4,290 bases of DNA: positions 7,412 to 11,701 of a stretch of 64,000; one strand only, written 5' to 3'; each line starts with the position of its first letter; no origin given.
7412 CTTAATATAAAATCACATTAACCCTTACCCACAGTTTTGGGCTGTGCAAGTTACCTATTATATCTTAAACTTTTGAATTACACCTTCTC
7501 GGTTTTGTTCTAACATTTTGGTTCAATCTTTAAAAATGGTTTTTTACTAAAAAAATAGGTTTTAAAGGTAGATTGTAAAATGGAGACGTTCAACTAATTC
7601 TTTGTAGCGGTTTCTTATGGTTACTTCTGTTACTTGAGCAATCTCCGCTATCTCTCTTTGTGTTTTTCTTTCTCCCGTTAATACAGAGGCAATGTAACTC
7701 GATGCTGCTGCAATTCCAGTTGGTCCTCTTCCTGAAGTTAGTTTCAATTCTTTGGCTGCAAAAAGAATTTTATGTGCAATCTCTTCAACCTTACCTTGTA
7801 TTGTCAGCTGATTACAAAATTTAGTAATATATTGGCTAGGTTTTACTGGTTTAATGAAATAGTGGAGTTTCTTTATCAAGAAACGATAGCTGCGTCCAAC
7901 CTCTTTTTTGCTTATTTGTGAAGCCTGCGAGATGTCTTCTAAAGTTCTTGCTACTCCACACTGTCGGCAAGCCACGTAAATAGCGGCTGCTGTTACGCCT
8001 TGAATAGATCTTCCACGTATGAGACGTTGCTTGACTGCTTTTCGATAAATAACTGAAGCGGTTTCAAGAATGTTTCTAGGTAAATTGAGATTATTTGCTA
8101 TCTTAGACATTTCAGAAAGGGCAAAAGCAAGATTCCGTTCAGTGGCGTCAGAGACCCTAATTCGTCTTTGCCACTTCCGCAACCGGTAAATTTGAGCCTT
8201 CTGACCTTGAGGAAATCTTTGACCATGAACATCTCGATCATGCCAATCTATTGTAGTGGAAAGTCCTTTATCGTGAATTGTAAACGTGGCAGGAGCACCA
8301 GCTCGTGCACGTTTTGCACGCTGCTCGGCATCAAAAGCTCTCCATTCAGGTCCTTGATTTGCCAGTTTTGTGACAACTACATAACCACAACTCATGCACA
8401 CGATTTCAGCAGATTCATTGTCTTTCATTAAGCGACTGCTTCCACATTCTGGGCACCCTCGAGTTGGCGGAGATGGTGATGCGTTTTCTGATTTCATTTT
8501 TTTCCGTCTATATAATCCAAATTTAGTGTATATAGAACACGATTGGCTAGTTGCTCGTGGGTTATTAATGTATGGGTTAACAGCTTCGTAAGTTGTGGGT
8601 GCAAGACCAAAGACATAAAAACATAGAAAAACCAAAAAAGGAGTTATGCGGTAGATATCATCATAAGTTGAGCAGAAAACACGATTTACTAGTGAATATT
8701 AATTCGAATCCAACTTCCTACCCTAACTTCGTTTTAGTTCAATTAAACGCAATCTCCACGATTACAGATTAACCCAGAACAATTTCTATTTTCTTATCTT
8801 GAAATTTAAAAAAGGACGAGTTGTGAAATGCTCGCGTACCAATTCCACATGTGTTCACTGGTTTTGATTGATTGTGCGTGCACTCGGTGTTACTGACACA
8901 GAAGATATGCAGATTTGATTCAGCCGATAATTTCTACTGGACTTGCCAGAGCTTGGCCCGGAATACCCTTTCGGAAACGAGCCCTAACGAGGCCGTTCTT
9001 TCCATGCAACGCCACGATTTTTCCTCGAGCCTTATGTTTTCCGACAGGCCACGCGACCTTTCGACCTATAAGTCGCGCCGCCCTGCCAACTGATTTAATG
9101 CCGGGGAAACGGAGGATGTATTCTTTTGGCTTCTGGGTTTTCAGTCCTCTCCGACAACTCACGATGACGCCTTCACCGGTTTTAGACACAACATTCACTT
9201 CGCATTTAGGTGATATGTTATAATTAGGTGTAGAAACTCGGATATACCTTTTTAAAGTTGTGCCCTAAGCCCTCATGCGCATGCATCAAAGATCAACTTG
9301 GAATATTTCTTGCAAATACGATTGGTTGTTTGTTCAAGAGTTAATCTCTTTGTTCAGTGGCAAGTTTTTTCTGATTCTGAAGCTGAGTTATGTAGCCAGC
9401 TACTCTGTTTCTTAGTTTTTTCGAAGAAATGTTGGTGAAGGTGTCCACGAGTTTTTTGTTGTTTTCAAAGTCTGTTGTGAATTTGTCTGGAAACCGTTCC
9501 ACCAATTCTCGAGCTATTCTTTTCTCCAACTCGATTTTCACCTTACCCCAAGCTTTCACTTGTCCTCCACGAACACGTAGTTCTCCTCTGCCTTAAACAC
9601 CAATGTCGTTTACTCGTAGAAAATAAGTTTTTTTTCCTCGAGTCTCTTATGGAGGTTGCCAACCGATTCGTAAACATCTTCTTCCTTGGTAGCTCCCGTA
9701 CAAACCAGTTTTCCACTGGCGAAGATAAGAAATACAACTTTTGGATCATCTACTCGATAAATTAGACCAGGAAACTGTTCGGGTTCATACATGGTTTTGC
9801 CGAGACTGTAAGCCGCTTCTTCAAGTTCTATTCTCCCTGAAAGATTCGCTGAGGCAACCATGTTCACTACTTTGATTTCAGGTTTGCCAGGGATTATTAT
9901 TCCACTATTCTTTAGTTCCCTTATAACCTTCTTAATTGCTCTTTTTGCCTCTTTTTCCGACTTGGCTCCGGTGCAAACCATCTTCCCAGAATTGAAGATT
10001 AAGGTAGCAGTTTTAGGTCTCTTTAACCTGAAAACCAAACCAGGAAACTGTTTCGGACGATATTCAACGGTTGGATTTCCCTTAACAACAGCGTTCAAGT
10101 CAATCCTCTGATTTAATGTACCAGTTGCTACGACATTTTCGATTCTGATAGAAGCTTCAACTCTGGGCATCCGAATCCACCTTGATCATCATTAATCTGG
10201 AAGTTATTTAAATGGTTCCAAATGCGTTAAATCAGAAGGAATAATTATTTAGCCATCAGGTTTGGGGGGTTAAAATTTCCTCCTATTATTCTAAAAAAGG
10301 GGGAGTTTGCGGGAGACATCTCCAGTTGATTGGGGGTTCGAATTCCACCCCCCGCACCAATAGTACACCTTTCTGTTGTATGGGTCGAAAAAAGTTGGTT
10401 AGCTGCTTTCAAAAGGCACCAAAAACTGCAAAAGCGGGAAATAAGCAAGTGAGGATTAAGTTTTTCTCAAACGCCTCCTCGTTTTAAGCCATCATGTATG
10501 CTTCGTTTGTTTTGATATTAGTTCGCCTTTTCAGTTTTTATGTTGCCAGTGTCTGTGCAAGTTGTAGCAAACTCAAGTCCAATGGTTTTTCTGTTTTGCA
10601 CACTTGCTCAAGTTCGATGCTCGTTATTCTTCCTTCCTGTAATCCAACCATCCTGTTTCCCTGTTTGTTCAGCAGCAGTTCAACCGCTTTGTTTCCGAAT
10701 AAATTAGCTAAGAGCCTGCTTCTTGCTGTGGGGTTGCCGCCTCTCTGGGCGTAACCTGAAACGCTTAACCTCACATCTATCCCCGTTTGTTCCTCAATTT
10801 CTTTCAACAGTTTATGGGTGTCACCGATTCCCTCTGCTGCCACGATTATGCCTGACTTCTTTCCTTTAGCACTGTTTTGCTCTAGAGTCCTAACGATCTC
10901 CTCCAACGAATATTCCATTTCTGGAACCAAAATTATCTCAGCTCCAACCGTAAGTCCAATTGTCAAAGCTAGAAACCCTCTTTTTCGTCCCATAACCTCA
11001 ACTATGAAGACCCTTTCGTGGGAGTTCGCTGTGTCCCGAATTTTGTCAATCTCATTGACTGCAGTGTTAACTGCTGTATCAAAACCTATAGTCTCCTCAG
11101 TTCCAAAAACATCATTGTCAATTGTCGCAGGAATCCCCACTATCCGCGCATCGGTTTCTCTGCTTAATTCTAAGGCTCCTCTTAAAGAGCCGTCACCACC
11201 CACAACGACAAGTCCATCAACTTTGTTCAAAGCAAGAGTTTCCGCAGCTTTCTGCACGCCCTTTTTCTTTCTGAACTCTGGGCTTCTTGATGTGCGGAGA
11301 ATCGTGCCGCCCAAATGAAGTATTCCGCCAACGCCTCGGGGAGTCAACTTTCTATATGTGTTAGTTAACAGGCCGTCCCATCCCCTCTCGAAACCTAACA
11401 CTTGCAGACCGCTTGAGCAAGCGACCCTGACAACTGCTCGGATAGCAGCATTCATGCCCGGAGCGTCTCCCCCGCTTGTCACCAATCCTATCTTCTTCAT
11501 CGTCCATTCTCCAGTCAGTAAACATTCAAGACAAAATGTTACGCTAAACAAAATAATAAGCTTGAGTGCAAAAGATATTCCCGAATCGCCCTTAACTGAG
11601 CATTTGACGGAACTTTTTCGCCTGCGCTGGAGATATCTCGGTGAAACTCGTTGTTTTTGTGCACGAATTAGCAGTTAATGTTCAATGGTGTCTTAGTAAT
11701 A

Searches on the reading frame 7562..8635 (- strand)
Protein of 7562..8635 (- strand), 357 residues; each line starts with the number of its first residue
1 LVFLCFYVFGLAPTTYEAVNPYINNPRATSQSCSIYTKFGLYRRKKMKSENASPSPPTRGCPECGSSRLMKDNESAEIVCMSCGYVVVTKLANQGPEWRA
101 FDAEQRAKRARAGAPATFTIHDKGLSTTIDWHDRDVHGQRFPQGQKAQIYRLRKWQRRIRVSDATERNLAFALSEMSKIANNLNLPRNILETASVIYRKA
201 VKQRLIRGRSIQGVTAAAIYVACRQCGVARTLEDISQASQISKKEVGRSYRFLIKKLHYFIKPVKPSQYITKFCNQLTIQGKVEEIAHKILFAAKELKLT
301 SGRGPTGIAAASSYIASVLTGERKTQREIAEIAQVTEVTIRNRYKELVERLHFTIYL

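Call 12: search_protein_families(library=pfam, proteins=[window:7562-8635:-])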
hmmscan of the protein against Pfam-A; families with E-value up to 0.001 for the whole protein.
window:7562-8635:- (357 aa): 4 families
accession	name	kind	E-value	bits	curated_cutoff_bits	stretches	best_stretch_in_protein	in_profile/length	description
PF00382.24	TFIIB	-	6.5e-48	161.1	23.6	2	167-255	3-91/92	Transcription factor TFIIB repeat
PF08271.17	Zn_Ribbon_TF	-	7.7e-14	51.4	29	1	61-101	3-43/43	TFIIB zinc-binding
PF14354.12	Lar_restr_allev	-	4.4e-05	24.1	28.6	0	61-96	6-34/58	Restriction alleviation protein Lar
PF04545.22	Sigma70_r4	-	0.00041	20.3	24.1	0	321-351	18-48/50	Sigma-70, region 4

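Call 22: find_homologous_proteins(query=window:7565-8497:-, max_evalue=1e-60)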
Query seq(311 aa) (311 aa): 7904 proteins with E <= 1e-60 among 8000 candidates; the best 120 are listed.
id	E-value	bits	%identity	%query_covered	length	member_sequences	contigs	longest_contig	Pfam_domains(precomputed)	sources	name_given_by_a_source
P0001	9.6e-203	690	100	100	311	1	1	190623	PF00382.25,PF08271.18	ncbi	-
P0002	4.5e-192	655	93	100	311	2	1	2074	PF00382.25,PF08271.18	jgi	jgi:transcription initiation factor TFIIB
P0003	1.3e-186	637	92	100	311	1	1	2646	PF00382.25,PF08271.18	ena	-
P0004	4.6e-182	622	89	100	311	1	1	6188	PF00382.25,PF08271.18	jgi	jgi:transcription initiation factor TFIIB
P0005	1.9e-181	620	88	100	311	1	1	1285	PF00382.25,PF08271.18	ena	-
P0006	3.5e-181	619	89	100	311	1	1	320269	PF00382.25,PF08271.18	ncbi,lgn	-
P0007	8.8e-181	618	88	100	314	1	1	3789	PF00382.25,PF08271.18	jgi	jgi:transcription initiation factor TFIIB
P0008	1.1e-180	617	89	100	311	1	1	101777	PF00382.25,PF08271.18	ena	-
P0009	1.8e-180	617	88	100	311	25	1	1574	PF14354.14,PF00382.25,PF08271.18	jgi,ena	-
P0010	2.7e-180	616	87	100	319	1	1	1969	PF14354.14,PF00382.25,PF08271.18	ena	-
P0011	4.3e-180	615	89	100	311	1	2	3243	PF00382.25,PF08271.18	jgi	jgi:transcription initiation factor TFIIB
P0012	1.4e-179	614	88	100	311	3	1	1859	PF00382.25,PF08271.18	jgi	jgi:transcription initiation factor TFIIB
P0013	6.1e-179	612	88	100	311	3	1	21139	PF00382.25,PF08271.18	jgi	jgi:transcription initiation factor TFIIB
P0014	6.5e-179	611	88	100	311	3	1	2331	PF00382.25,PF08271.18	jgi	jgi:transcription initiation factor TFIIB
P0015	8.7e-179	611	88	100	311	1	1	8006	PF00382.25,PF08271.18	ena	-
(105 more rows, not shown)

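Call 23: find_encoding_contigs(protein=P0001, flank=10000, max_places=3)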
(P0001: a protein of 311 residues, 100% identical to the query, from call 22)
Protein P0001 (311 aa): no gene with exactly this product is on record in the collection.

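Call 24: find_encoding_contigs(protein=P0006, flank=10000, max_places=3)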
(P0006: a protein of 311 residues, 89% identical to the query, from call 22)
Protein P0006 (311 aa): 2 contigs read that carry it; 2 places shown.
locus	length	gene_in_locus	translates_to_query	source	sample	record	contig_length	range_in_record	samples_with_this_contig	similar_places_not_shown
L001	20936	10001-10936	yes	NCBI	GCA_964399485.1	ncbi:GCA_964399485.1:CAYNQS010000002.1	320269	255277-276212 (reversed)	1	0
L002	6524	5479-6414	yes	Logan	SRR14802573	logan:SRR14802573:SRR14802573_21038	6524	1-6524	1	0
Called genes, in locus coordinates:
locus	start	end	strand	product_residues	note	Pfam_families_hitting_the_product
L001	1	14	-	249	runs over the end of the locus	-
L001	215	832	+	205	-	PF01871:AMMECR1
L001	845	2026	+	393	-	PF13528:Glyco_trans_1_3, PF04101:Glyco_tran_28_C, PF13528:Glyco_trans_1_3 (weak), PF06722:EryCIII-like_C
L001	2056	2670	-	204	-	PF01728:FtsJ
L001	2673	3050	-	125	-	-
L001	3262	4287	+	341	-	PF00814:TsaD, PF22521:HypF_C_2 (weak)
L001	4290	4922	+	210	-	PF00069:Pkinase, PF01636:APH (faint), PF06293:Kdo, PF07714:PK_Tyr_Ser-Thr, PF01163:RIO1, PF03109:ABC1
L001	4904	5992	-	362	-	PF24681:Kelch_KLHDC2_KLHL20_DRC7, PF24981:Beta-prop_ATRN-LZTR1, PF13964:Beta-prop_Calicin, PF01344:Kelch_1, PF25210:Kelch_FKB95, PF01344:Kelch_1, PF24981:Beta-prop_ATRN-LZTR1, PF24681:Kelch_KLHDC2_KLHL20_DRC7, +8 more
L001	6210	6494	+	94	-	PF18480:DUF5615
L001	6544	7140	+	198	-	PF01725:Ham1p_like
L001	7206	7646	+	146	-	PF08069:Ribosomal_S13_N, PF00312:Ribosomal_S15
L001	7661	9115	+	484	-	PF01368:DHH, PF21763:DHH_CID, PF02272:DHHA1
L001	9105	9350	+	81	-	PF09341:Pcc1 (weak)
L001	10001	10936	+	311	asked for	PF08271:Zn_Ribbon_TF, PF00382:TFIIB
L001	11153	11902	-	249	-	PF20247:DUF6602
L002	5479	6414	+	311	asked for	PF08271:Zn_Ribbon_TF, PF00382:TFIIB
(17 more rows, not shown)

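Call 25: find_encoding_contigs(protein=P0008, flank=10000, max_places=3)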
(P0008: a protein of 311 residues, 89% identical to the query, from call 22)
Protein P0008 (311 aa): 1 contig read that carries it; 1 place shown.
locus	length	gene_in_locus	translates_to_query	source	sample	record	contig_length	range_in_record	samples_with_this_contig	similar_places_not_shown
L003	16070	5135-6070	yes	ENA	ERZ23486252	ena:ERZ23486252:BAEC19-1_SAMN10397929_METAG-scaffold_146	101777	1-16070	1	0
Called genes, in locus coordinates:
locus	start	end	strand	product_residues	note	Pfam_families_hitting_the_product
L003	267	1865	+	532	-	PF01702:TGT, PF17884:DUF5591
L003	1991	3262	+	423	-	PF00753:Lactamase_B, PF23023:Anti-Pycsar_Apyc1, PF16661:Lactamase_B_6, PF12706:Lactamase_B_2, PF10996:Beta-Casp, PF07521:RMMBL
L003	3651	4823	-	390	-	PF00248:Aldo_ket_red, PF13746:Fer4_18 (faint), PF13187:Fer4_9 (weak)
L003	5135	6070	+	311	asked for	PF08271:Zn_Ribbon_TF, PF00382:TFIIB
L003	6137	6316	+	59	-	-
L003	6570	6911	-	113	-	-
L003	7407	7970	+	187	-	PF00352:TBP, PF11858:DUF3378 (faint), PF00352:TBP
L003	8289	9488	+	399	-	PF00155:Aminotran_1_2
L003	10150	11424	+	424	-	PF08323:Glyco_transf_5, PF13439:Glyco_transf_4, PF13579:Glyco_trans_4_4, PF20706:GT4-conflict, PF00534:Glycos_transf_1, PF13692:Glyco_trans_1_4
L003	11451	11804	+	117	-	-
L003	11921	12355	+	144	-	-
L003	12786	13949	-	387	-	PF08323:Glyco_transf_5, PF13439:Glyco_transf_4, PF13579:Glyco_trans_4_4, PF20706:GT4-conflict, PF00534:Glycos_transf_1, PF13692:Glyco_trans_1_4, PF13524:Glyco_trans_1_2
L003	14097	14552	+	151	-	PF01451:LMWPc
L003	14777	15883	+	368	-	PF01380:SIS (faint), PF10432:bact-PGI_C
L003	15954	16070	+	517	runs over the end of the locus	PF00587:tRNA-synt_2b (weak), PF03129:HGTP_anticodon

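Call 47: find_encoding_contigs(protein=P0004, flank=10000, max_places=3)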
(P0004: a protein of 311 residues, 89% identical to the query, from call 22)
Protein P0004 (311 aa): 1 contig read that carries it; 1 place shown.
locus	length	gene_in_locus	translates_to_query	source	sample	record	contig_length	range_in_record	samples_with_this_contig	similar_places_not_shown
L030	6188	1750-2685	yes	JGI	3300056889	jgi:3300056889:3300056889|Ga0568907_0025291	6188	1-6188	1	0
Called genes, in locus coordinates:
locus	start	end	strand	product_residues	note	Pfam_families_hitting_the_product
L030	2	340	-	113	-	?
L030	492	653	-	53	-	-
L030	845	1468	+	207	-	PF00589:Phage_integrase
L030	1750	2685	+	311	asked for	PF08271:Zn_Ribbon_TF, PF00382:TFIIB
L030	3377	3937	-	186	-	PF00352:TBP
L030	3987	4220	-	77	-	PF01423:LSM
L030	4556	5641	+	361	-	PF13439:Glyco_transf_4 (weak), PF26337:Gtf3_C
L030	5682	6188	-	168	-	?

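Call 48: find_encoding_contigs(protein=P0003, flank=10000, max_places=3)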
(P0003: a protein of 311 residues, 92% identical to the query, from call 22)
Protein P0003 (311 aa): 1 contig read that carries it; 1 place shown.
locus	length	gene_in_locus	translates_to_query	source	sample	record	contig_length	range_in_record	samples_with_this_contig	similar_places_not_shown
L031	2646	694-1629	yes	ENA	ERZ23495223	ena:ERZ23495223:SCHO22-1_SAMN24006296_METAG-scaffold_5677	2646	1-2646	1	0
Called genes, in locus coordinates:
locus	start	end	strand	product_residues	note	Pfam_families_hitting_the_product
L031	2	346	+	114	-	?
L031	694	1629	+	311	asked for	PF08271:Zn_Ribbon_TF, PF00382:TFIIB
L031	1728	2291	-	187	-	PF04471:Mrr_cat (weak), PF22722:NA-iREase1 (weak)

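Call 95: search_protein_families(library=ncbifam, proteins=[L030:845-1468:+], max_evalue=0.001)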
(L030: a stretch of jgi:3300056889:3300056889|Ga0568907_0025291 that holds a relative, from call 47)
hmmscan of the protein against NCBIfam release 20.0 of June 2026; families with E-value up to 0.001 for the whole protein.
L030:845-1468:+ (207 aa): 1 family
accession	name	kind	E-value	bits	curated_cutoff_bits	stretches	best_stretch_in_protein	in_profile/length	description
TIGR02225.1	recomb_XerD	equivalog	5.7e-05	22.6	329.6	1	10-112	102-189/290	site-specific tyrosine recombinase XerD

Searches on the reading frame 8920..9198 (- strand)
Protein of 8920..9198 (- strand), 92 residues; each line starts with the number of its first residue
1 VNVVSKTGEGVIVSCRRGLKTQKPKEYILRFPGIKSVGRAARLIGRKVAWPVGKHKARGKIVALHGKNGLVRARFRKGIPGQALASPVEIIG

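Call 12: search_protein_families(library=pfam, proteins=[window:8920-9198:-])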
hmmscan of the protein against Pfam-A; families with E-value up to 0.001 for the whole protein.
window:8920-9198:- (92 aa): 2 families
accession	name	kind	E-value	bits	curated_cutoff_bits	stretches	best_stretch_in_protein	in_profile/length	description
PF01247.24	Ribosomal_L35Ae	-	3.6e-13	49.9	27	1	9-90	4-94/95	Ribosomal protein L35Ae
PF01782.24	RimM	-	0.00065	20.3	23.5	0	20-50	51-80/84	RimM N-terminal domain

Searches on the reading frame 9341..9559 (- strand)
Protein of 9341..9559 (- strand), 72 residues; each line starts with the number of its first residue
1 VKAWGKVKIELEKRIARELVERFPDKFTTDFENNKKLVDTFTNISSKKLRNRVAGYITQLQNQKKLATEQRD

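Call 49: search_protein_families(library=pfam, proteins=[window:9341-9559:-], max_evalue=0.01)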
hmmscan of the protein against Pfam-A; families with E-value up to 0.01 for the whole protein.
window:9341-9559:- (72 aa): 1 family
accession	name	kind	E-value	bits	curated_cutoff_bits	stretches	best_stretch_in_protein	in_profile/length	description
PF00833.23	Ribosomal_S17e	-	6.4e-16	58.8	22.8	1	5-63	2-60/122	Ribosomal S17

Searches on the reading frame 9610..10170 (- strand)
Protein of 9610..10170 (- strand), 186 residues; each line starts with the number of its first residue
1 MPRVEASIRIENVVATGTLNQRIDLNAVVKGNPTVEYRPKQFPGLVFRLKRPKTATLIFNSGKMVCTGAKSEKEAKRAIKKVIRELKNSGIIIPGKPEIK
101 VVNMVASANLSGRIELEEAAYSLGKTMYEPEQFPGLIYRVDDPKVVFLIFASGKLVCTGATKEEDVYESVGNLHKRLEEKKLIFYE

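Call 12: search_protein_families(library=pfam, proteins=[window:9610-10170:-])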
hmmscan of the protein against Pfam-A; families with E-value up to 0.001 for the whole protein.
window:9610-10170:- (186 aa): 2 families
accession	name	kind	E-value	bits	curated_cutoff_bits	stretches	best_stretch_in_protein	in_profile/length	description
PF00352.27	TBP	-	1.5e-61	204.7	22.9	2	8-88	2-84/85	Transcription factor TFIID (or TATA-binding protein, TBP)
PF11858.14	DUF3378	-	6.6e-07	29.9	27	1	40-78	25-63/76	Domain of unknown function (DUF3378)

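Call 14: find_encoding_contigs(protein=window:9610-10170:-, flank=10000, max_places=10)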
Protein window:9610-10170:- (186 aa): no gene with exactly this product is on record in the collection.

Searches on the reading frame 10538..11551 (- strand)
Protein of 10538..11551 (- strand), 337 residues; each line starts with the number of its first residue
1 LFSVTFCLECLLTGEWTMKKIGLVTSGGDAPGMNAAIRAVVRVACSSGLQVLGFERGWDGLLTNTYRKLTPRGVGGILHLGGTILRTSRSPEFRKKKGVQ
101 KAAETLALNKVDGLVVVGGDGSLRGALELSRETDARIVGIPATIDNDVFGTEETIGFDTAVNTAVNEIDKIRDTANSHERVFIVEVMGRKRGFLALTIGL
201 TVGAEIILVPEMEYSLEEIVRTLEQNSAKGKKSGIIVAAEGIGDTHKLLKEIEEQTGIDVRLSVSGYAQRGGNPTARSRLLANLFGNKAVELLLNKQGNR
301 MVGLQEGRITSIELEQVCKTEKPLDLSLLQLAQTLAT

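Call 12: search_protein_families(library=pfam, proteins=[window:10538-11551:-])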
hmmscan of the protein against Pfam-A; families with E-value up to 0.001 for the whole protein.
window:10538-11551:- (337 aa): 3 families
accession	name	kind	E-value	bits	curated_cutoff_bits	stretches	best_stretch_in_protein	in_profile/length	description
PF00365.25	PFK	-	8.2e-104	347.3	30.9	1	20-293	1-277/277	Phosphofructokinase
PF01513.26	NAD_kinase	-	1.1e-05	26.1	25.5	1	97-142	59-104/130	ATP-NAD kinase N-terminal domain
PF00781.29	DAGK_cat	-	0.00047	20.2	23.6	0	95-149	40-96/125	Diacylglycerol kinase catalytic domain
